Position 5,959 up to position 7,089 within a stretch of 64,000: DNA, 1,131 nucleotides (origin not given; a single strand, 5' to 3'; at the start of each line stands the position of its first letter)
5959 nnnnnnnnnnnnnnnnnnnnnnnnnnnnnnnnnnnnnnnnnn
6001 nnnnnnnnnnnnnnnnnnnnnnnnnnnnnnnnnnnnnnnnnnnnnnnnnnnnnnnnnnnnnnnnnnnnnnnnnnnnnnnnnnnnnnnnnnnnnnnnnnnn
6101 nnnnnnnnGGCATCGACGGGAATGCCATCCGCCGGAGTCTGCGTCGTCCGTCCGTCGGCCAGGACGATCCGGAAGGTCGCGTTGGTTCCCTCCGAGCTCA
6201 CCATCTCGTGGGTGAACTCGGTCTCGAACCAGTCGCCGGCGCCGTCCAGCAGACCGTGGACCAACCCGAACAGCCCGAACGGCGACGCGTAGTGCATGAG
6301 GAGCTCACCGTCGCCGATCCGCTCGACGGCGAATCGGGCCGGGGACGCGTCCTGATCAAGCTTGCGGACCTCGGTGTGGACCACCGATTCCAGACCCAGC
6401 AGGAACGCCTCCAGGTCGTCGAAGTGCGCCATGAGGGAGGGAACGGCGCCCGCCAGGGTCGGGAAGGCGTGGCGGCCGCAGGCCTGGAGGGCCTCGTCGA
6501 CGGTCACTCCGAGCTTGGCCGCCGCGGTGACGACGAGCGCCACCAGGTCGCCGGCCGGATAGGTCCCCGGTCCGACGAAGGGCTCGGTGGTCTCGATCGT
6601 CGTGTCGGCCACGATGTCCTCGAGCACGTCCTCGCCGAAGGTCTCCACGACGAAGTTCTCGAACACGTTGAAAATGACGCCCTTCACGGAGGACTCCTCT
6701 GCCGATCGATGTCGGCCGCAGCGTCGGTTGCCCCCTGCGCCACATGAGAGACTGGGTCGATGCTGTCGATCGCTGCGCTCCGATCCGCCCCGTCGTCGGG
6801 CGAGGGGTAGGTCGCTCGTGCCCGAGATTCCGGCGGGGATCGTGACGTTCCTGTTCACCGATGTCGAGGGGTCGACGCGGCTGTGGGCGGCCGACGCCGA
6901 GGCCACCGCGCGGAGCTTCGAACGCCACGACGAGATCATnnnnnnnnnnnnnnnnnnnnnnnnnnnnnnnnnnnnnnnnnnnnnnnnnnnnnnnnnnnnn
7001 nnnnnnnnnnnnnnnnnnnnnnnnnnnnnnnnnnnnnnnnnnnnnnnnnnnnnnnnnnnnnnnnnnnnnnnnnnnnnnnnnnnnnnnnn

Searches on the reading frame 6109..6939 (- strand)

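Call 32: search_protein_families(library=pfam, proteins=[window:6109-6939:-], max_evalue=0.001)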
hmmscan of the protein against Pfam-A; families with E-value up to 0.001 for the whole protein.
window:6109-6939:- (277 aa): 1 family
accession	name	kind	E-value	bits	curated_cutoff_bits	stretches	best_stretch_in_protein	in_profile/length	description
PF07700.20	HNOB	-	1.7e-28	100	25.5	1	86-245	1-162/163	Haem-NO-binding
